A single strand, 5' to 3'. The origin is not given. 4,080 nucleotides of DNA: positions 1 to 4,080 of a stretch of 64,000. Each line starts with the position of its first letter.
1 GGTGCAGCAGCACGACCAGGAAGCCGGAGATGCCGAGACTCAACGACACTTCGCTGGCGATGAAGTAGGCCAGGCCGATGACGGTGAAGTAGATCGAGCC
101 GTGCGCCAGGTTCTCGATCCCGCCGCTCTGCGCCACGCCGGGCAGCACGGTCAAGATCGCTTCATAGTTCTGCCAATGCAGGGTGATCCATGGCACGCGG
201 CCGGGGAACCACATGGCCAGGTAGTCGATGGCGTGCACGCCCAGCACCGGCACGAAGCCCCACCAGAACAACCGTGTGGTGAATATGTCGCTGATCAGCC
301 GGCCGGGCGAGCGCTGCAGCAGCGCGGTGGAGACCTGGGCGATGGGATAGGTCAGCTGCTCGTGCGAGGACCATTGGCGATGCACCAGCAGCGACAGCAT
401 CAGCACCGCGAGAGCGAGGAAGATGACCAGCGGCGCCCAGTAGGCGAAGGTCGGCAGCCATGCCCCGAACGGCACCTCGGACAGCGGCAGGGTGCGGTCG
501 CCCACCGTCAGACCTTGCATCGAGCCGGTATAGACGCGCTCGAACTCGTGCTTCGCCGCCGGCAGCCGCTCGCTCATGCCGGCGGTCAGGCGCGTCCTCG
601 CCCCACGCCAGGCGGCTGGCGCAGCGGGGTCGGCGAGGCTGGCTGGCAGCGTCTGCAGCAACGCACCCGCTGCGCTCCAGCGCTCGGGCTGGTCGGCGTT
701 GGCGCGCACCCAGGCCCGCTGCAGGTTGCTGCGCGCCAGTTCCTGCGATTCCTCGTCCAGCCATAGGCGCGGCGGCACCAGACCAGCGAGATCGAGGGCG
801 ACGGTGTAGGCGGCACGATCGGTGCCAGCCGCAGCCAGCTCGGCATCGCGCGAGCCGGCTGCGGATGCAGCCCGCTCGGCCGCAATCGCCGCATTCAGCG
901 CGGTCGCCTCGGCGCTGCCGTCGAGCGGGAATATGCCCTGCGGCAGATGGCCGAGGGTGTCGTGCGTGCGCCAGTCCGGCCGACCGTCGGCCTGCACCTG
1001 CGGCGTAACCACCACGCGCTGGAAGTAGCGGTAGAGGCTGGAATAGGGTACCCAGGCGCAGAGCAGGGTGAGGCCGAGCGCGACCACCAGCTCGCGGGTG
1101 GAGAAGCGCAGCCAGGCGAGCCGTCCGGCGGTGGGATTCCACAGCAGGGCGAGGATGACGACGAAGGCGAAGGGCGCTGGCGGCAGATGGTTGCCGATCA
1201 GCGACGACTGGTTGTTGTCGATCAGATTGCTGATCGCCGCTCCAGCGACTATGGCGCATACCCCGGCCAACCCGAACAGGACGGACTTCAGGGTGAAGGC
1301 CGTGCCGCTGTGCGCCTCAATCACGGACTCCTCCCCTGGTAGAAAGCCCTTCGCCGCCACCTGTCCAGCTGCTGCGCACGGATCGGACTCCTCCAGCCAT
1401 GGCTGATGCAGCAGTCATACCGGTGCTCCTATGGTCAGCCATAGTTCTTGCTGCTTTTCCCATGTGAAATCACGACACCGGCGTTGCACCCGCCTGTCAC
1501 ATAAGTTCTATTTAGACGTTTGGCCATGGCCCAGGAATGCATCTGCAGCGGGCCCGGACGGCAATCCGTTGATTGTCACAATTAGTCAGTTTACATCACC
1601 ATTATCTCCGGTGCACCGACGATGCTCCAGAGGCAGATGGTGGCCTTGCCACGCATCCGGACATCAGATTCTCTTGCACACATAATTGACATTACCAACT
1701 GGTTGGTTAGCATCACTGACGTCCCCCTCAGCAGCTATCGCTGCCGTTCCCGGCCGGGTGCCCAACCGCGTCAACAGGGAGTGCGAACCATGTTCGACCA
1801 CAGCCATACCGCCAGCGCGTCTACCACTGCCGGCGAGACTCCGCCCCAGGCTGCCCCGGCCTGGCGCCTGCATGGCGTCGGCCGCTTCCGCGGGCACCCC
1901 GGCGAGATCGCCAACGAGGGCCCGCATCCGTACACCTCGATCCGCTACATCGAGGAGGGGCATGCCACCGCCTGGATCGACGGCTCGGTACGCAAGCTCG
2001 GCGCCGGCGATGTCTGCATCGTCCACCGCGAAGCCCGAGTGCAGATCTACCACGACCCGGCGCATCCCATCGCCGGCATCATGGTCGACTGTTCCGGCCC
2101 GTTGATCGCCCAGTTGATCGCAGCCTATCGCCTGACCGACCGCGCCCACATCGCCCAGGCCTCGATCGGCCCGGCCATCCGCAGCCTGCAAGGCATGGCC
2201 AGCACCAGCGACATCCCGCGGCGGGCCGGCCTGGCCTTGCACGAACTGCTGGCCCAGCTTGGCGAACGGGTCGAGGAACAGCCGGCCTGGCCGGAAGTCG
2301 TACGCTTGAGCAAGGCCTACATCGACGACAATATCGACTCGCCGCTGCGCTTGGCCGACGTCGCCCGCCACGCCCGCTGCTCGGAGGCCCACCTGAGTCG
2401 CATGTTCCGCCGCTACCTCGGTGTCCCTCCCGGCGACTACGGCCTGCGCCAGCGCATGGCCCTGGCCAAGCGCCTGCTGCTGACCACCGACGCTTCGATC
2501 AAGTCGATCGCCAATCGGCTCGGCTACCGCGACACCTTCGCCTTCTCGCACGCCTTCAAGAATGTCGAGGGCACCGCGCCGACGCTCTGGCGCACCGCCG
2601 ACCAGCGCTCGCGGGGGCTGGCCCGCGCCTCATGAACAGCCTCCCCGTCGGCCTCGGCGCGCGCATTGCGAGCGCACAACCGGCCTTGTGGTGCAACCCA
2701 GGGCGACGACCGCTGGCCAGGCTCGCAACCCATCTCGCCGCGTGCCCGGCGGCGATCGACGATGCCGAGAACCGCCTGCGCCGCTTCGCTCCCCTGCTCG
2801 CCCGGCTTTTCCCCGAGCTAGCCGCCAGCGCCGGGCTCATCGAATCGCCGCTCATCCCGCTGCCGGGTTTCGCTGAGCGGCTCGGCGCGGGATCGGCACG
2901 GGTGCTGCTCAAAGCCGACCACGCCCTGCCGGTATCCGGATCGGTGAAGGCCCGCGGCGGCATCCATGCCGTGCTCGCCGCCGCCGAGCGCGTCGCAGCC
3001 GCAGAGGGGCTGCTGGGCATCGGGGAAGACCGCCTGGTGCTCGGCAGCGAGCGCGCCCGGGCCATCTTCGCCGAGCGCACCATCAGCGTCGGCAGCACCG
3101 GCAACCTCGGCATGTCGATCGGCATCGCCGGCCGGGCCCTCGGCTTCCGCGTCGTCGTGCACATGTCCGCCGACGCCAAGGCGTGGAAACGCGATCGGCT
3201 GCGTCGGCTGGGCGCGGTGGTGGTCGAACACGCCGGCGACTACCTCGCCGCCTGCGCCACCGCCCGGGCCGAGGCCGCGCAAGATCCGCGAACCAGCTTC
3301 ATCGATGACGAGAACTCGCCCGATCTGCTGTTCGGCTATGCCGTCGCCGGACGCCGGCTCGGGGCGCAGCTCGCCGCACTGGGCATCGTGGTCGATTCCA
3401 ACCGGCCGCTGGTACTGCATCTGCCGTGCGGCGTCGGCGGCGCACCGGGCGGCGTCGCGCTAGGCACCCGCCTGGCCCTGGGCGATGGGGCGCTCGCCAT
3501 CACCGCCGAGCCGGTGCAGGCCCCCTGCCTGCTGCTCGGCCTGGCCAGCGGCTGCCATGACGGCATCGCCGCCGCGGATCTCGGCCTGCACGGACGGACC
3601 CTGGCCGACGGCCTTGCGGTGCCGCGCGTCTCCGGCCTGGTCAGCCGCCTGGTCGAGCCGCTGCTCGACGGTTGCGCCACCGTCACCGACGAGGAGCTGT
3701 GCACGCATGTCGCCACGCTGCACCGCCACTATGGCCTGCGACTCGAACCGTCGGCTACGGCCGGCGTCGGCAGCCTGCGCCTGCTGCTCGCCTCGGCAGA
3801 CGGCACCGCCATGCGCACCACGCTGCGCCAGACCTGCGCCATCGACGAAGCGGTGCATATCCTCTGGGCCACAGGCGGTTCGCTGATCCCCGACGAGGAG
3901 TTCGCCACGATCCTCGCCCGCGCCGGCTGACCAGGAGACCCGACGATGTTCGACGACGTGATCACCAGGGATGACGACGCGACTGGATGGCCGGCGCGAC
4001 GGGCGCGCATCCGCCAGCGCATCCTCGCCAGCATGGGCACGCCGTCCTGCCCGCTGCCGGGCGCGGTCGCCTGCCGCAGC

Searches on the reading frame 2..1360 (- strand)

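Call 7: search_protein_families(library=pfam, proteins=[window:162-1259:-], max_evalue=0.00001)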
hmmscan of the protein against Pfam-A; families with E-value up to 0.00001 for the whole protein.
window:162-1259:- (365 aa): 0 families

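Call 67: search_protein_families(library=pfam, proteins=[window:2-1360:-], max_evalue=0.01)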
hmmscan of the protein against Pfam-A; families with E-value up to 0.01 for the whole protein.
window:2-1360:- (453 aa): 1 family
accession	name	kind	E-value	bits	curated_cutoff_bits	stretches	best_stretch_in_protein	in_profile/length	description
PF20581.3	DUF6785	-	3.1e-35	122.1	25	2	268-442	122-278/498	Family of unknown function (DUF6785)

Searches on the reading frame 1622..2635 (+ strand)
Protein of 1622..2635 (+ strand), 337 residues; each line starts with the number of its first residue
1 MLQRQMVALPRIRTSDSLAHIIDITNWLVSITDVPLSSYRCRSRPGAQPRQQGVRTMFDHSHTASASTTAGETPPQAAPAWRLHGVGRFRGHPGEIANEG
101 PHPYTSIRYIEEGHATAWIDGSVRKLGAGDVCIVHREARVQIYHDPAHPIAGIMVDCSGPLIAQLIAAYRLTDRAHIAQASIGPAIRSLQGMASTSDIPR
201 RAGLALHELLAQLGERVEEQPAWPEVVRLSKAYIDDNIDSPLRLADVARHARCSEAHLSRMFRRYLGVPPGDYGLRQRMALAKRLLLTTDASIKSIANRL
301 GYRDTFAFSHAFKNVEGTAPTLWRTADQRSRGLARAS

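Call 7: search_protein_families(library=pfam, proteins=[window:1622-2635:+], max_evalue=0.00001)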
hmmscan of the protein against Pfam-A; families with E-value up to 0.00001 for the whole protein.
window:1622-2635:+ (337 aa): 4 families
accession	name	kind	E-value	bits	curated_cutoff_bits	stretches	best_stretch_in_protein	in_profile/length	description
PF12833.13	HTH_18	-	2.6e-21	76.1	33.6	1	248-325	2-79/80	Helix-turn-helix domain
PF00165.29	HTH_AraC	-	1.8e-15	57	26.6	2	234-271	1-38/42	Bacterial regulatory helix-turn-helix proteins, AraC family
PF02311.25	AraC_binding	-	2.3e-09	37.5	21.1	1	87-192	6-99/135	AraC-like ligand binding domain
PF07883.17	Cupin_2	-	9.5e-06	25.7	27.2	0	92-136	6-50/70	Cupin domain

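Call 37: search_protein_families(library=ncbifam, proteins=[window:1622-2635:+], max_evalue=0.00001)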
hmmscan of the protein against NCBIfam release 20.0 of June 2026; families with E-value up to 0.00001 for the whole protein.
window:1622-2635:+ (337 aa): 25 families
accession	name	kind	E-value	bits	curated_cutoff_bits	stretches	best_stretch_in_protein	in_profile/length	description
NF007860.0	PRK10572.1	equivalog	2.2e-17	62.9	208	1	220-328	178-286/292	arabinose operon transcriptional regulator AraC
TIGR04094.1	adjacent_YSIRK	equivalog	3e-16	59.4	200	1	232-322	292-381/383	YSIRK-targeted surface antigen transcriptional regulator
NF012144.2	ramA_TF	equivalog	8e-15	55.2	180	1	227-326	7-106/108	RamA family antibiotic efflux transcriptional regulator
NF049932.1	TranspRegBtr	equivalog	8.7e-15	54.2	900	1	227-324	166-263/531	bacillibactin transport transcriptional regulator Btr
NF033869.1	viru_reg_Rsp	equivalog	1.5e-14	53.4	400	1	232-326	154-248/701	AraC family transcriptional regulator Rsp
NF047788.1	TransRegPocR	equivalog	2.8e-14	53.1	500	1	230-328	194-292/296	transcriptional regulator PocR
NF052371.1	TransRegGbdRPseu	equivalog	2.4e-12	46.6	480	1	220-327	224-327/365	choline metabolism transcriptional regulator GbdR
NF047455.1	TF_Staph_AryK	equivalog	3.5e-12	45.4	850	1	227-330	159-262/759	transcriptional regulator AryK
NF007584.0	PRK10219.1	equivalog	5.3e-12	46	174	1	228-324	8-104/107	superoxide response transcriptional regulator SoxS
NF049968.1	QhpR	equivalog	5.8e-11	42.1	250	1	226-324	187-284/284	AraC-like transcriptional regulator QhpR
NF006902.0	PRK09393.1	equivalog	9.5e-11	41.4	425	1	233-327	228-322/327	transcriptional regulator FtrA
TIGR02297.1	HpaA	equivalog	7e-10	38.6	274.65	1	232-325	193-286/287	4-hydroxyphenylacetate catabolism regulatory protein HpaA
NF008564.0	PRK11511.1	equivalog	9.6e-10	38.7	202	1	232-327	16-111/127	MDR efflux pump AcrAB transcriptional activator MarA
NF010026.0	PRK13501.1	equivalog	1.3e-09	37.7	363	1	231-330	182-281/290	HTH-type transcriptional activator RhaR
NF012198.0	MarA_TF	equivalog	2e-09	37.7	250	1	232-326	16-110/124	MDR efflux pump AcrAB transcriptional activator MarA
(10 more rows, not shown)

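Call 62: find_homologous_proteins(query=window:1622-2635:+, max_evalue=1e-40)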
Query window:1622-2635:+ (337 aa): 15 proteins with E <= 1e-40 among 5319 candidates.
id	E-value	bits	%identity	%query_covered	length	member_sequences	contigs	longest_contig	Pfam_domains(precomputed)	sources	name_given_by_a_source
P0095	3.0e-169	581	92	83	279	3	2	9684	PF12833.14,PF07883.18,PF02311.26,PF00165.30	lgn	-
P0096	6.9e-147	507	79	83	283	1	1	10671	PF12833.14,PF02311.26,PF00165.30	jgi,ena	-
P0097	7.0e-113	395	63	83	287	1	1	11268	PF12833.14,PF02311.26,PF00165.30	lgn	-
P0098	3.4e-111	390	63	83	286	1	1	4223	PF12833.14,PF02311.26,PF00165.30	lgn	-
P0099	3.6e-78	281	53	78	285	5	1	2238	PF12833.14,PF07883.18,PF02311.26,PF00165.30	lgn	-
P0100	1.9e-66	243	49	75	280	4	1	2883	PF12833.14,PF07883.18,PF02311.26,PF00165.30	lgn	-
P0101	4.1e-66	242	48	74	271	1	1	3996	PF12833.14,PF07883.18,PF02311.26,PF00165.30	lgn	-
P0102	3.3e-64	235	44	77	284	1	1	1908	PF12833.14,PF13384.13,PF07883.18,PF02311.26,PF00165.30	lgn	-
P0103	2.6e-63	232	47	75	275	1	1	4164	PF12833.14,PF07883.18,PF02311.26,PF00165.30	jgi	jgi:AraC-like DNA-binding protein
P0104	3.3e-61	226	47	75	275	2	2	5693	PF12833.14,PF07883.18,PF02311.26,PF00165.30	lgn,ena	-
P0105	5.9e-59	218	45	75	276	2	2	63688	PF12833.14,PF07883.18,PF02311.26,PF00165.30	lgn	-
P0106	1.0e-58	217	44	77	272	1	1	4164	PF12833.14,PF07883.18,PF02311.26,PF00165.30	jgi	jgi:AraC-like DNA-binding protein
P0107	6.6e-58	215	45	76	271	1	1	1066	PF12833.14,PF07883.18,PF02311.26,PF00165.30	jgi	jgi:AraC-like DNA-binding protein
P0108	4.3e-57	212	44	75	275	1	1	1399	PF12833.14,PF07883.18,PF02311.26,PF00165.30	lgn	-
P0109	7.1e-49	185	44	74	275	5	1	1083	PF12833.14,PF07883.18,PF02311.26,PF00165.30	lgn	-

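Call 63: find_encoding_contigs(protein=P0097, flank=10000, max_places=1)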
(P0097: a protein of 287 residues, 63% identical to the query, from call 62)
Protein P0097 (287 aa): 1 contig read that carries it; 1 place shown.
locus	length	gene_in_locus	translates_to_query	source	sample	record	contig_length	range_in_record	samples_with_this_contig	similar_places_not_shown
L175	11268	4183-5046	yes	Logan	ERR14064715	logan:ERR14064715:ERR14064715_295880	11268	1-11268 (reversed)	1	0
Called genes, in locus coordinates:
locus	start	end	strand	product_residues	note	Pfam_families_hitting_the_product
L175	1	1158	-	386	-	?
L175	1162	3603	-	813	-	PF20581:DUF6785, PF20580:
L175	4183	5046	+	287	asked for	PF02311:AraC_binding (weak), PF12833:HTH_18, PF00165:HTH_AraC (weak)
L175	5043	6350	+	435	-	PF00291:PALP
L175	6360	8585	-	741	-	-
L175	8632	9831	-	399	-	PF03315:SDH_beta, PF03313:SDH_alpha, PF03315:SDH_beta (weak)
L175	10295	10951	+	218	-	-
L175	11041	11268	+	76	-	?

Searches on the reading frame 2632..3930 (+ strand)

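Call 7: search_protein_families(library=pfam, proteins=[window:2632-3930:+], max_evalue=0.00001)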
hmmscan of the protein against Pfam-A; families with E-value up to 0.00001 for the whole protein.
window:2632-3930:+ (432 aa): 1 family
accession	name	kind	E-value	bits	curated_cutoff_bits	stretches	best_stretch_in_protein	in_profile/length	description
PF00291.31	PALP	-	5.8e-39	134.6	35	1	70-383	6-276/295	Pyridoxal-phosphate dependent enzyme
